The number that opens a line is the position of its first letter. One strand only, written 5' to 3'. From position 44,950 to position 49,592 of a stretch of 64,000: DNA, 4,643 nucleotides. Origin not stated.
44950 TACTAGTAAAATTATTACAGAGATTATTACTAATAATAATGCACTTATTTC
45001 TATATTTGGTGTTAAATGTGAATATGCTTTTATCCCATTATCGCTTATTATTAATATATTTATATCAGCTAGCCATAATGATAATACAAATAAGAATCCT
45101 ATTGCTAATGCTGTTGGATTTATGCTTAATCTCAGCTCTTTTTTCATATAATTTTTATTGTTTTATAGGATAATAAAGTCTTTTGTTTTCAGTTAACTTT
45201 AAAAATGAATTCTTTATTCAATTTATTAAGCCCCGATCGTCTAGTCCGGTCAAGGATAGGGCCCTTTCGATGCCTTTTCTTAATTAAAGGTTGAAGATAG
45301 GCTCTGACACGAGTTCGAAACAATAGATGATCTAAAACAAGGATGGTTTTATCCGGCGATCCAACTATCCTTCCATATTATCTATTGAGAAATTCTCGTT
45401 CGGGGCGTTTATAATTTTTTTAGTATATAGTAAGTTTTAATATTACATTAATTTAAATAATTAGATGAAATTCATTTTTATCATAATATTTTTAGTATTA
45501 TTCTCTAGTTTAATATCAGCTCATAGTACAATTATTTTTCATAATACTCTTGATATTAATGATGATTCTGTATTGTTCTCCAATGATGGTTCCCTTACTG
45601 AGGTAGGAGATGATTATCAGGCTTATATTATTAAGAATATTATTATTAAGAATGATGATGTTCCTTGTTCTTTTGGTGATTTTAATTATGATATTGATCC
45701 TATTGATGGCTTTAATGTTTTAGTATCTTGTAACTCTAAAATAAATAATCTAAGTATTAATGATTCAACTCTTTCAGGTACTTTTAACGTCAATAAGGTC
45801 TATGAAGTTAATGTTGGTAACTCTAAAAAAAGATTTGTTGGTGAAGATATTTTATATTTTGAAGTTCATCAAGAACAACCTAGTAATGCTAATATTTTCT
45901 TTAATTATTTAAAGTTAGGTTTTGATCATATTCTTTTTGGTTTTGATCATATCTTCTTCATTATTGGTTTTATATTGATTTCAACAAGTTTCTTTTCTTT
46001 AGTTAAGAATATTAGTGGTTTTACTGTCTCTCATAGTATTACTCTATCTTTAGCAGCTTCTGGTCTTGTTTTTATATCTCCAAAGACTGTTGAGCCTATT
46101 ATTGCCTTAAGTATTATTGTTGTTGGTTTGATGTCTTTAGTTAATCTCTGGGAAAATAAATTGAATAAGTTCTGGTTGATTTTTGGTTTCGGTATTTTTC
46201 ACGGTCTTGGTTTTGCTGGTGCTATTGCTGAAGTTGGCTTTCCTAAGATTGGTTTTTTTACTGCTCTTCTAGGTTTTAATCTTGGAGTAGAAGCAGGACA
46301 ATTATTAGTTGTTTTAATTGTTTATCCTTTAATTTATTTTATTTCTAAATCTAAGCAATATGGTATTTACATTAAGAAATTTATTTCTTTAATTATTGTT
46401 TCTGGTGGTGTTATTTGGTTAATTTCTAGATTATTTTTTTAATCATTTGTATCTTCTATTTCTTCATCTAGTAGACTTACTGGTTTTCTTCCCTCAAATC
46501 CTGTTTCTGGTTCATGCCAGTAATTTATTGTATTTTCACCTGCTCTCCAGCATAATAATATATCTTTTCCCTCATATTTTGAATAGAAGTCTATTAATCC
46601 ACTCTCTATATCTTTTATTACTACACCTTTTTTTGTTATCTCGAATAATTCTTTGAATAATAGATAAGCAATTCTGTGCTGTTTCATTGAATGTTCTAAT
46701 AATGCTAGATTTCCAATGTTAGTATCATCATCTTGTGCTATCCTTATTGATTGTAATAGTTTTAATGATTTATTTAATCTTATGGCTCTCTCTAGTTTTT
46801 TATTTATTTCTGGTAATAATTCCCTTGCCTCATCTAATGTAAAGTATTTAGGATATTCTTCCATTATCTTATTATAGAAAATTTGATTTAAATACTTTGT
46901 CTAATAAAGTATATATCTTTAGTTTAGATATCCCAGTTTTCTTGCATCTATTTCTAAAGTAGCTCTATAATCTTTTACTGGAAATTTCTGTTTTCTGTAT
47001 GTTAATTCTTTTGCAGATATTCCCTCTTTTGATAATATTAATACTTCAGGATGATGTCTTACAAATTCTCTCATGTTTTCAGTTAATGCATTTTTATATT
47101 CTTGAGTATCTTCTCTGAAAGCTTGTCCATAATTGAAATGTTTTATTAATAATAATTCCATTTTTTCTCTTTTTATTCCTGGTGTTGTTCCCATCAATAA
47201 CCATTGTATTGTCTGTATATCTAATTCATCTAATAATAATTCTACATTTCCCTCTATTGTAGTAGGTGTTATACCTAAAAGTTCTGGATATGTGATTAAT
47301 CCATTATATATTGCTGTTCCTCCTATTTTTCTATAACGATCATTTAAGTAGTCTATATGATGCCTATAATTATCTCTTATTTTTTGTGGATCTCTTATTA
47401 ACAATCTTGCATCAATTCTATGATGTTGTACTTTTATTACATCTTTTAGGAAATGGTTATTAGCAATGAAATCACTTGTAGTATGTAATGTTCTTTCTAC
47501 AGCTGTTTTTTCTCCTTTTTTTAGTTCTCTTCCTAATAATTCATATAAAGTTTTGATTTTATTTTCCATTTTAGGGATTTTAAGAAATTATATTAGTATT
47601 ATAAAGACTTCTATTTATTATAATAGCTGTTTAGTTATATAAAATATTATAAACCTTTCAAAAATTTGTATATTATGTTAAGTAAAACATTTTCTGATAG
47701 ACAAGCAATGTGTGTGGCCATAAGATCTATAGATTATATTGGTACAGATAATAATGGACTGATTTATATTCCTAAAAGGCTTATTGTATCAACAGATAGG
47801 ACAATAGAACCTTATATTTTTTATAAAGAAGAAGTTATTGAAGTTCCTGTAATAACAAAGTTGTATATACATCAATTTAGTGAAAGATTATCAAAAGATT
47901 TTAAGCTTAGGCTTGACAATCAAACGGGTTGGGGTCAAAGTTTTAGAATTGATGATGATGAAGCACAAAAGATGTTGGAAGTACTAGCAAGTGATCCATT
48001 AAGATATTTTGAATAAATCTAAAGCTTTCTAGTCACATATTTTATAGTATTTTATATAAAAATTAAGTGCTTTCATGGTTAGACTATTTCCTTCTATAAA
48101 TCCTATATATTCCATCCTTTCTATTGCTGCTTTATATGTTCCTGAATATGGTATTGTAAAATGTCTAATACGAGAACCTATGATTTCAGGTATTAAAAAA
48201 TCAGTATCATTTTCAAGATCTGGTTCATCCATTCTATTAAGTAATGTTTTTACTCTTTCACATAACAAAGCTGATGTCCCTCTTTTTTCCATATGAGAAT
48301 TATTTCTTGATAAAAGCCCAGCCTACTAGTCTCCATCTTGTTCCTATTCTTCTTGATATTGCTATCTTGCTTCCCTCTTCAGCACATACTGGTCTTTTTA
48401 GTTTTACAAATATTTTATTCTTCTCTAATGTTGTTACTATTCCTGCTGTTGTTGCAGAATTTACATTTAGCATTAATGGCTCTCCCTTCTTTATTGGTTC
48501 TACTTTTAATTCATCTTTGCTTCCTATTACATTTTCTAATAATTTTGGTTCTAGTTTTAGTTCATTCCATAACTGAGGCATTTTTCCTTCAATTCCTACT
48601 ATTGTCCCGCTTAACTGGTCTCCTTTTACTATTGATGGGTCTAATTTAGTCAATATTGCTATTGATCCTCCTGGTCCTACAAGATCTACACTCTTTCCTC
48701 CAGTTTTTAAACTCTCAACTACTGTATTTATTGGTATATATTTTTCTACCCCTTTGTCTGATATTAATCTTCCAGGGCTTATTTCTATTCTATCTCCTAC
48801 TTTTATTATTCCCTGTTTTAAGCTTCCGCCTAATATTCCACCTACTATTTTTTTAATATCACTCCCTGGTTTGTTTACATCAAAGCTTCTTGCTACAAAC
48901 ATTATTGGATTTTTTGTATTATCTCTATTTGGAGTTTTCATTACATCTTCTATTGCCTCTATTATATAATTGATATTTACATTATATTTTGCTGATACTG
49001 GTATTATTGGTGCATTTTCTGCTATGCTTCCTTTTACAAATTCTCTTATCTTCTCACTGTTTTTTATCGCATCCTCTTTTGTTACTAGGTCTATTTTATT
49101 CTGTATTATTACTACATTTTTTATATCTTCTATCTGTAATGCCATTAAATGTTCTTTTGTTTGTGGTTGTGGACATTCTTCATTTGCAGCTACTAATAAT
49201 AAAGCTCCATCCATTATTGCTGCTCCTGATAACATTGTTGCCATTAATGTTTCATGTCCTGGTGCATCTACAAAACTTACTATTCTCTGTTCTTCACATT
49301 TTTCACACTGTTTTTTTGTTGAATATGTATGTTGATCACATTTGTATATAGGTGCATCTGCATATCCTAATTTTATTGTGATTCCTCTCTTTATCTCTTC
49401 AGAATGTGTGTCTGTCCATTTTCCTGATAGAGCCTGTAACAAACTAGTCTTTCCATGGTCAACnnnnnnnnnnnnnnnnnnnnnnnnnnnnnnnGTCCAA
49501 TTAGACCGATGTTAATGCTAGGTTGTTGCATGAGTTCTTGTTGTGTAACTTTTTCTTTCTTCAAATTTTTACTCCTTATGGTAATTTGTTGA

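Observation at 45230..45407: tRNA-Glu with a 70-nt intron inside the T-loop plus an anticodon-loop intron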

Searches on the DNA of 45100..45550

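Call 5: search_rna_families(source=window, start=45100, end=45550, threshold=evalue, max_evalue=10, show_alignments=3)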
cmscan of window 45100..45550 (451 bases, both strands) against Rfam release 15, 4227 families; matches with E-value up to 10: 4.
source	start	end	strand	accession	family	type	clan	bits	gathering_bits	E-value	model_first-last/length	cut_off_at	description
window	45201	45230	-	RF00180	REN-SRE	Cis-reg;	-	16.4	41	0.17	1-37/37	no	Renin stability regulatory element (REN-SRE)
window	45513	45550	-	RF00344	snoZ267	Gene; snRNA; snoRNA; CD-box;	-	15.4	43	4.9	36-73/73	5'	Small nucleolar RNA Z267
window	45173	45217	+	RF04072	mir-7386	Gene; miRNA;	-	14.7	44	6.3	7-51/59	no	mir-7386 microRNA precursor family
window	45100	45127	-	RF01880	Xist_exon1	Gene; lncRNA;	-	12.4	50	0.7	1-31/85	3'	X-chromosome inactivation gene exon 1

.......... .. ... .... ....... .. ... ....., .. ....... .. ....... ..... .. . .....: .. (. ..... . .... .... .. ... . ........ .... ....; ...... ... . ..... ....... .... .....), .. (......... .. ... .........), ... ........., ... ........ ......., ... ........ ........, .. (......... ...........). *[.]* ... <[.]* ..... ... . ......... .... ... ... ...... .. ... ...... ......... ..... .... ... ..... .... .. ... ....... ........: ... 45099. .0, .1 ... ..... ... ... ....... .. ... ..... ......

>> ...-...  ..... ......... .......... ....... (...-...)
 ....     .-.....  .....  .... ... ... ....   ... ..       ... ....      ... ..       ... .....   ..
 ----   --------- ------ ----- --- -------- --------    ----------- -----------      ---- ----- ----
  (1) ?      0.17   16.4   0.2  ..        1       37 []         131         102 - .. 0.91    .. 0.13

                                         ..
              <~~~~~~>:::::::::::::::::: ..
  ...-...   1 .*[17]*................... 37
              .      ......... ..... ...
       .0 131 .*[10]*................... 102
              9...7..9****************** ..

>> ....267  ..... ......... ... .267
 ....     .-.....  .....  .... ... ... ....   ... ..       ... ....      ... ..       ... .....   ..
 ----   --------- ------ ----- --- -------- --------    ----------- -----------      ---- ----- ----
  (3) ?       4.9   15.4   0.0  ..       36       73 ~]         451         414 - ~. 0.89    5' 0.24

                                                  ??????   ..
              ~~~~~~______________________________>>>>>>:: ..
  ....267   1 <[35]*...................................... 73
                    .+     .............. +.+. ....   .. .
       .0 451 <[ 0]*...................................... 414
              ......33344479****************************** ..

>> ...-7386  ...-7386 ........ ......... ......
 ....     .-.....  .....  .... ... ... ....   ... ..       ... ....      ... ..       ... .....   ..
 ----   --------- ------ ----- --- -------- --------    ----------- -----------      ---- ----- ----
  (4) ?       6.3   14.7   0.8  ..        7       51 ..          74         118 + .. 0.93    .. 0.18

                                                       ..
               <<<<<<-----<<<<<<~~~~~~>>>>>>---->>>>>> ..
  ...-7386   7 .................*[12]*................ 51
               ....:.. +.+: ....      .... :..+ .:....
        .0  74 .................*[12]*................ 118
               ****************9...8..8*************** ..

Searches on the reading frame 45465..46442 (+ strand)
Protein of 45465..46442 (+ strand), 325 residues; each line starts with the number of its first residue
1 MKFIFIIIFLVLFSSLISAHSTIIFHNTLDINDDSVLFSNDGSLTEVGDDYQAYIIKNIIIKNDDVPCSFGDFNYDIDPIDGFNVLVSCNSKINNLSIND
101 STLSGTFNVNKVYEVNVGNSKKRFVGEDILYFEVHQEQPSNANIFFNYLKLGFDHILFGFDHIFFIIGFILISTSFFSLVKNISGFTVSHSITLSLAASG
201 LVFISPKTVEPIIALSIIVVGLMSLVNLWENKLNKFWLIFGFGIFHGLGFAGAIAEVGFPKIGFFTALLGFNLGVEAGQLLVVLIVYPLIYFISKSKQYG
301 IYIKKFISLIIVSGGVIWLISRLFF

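Call 11: find_encoding_contigs(protein=window:45465-46442:+, flank=10000, max_places=6)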
Protein window:45465-46442:+ (325 aa): 22 contigs read that carry it; 6 places shown.
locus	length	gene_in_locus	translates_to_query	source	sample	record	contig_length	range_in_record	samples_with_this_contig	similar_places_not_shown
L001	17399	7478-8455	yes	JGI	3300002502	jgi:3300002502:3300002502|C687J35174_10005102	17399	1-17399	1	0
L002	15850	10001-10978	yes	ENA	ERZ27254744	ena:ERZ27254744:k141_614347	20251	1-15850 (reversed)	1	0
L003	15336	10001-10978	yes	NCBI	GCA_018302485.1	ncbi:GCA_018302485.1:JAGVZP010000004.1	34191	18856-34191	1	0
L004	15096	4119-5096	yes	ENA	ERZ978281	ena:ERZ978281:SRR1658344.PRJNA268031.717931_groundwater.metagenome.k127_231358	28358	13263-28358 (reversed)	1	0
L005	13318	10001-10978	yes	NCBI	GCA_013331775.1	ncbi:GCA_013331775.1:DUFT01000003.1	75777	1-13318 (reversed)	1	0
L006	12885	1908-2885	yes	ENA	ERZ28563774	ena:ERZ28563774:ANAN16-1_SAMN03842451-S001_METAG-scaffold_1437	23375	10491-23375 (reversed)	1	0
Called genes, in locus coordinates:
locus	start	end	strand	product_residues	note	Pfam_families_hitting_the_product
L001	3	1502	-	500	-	?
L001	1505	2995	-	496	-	PF04563:RNA_pol_Rpb2_1, PF04561:RNA_pol_Rpb2_2, PF04565:RNA_pol_Rpb2_3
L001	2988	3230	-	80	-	PF01191:RNA_pol_Rpb5_C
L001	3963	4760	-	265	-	PF14528:LAGLIDADG_3 (faint), PF18780:HNH_repeat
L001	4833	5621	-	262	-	-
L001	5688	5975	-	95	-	-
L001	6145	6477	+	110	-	-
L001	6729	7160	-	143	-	-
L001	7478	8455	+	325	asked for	PF13795:HupE_UreJ_2, PF04955:HupE_UreJ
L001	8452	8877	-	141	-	PF09969:DUF2203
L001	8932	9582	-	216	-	-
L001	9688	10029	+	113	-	-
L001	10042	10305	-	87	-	-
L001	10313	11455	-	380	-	PF00009:GTP_EFTU, PF09173:eIF2_C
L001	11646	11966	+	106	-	PF02643:DUF192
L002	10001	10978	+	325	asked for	PF13795:HupE_UreJ_2, PF04955:HupE_UreJ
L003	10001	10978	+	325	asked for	PF13795:HupE_UreJ_2, PF04955:HupE_UreJ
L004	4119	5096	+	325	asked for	PF13795:HupE_UreJ_2, PF04955:HupE_UreJ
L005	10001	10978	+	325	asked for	PF13795:HupE_UreJ_2, PF04955:HupE_UreJ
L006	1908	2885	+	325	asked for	PF13795:HupE_UreJ_2, PF04955:HupE_UreJ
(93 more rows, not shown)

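Call 12: search_protein_families(library=pfam, proteins=[window:45465-46442:+])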
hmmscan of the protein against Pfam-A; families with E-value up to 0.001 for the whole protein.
window:45465-46442:+ (325 aa): 2 families
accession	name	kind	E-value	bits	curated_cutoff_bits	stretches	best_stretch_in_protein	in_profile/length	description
PF13795.12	HupE_UreJ_2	-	8.6e-39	133.2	24.5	1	148-295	1-154/156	HupE / UreJ protein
PF04955.18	HupE_UreJ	-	1.3e-08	34.9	23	1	149-273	22-141/179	HupE / UreJ protein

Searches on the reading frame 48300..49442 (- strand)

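Call 12: search_protein_families(library=pfam, proteins=[window:48300-49442:-])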
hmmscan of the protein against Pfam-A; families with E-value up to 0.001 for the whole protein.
window:48300-49442:- (380 aa): 3 families
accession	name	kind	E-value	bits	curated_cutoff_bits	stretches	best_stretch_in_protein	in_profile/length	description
PF09173.17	eIF2_C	-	1.4e-32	112.2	22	1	294-377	2-85/86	Initiation factor eIF2 gamma, C terminal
PF00009.33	GTP_EFTU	-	2.2e-26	93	26.5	1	9-168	43-186/188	Elongation factor Tu GTP binding domain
PF03144.31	GTP_EFTU_D2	-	0.00052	20.8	30.3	1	201-275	1-70/73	Elongation factor Tu domain 2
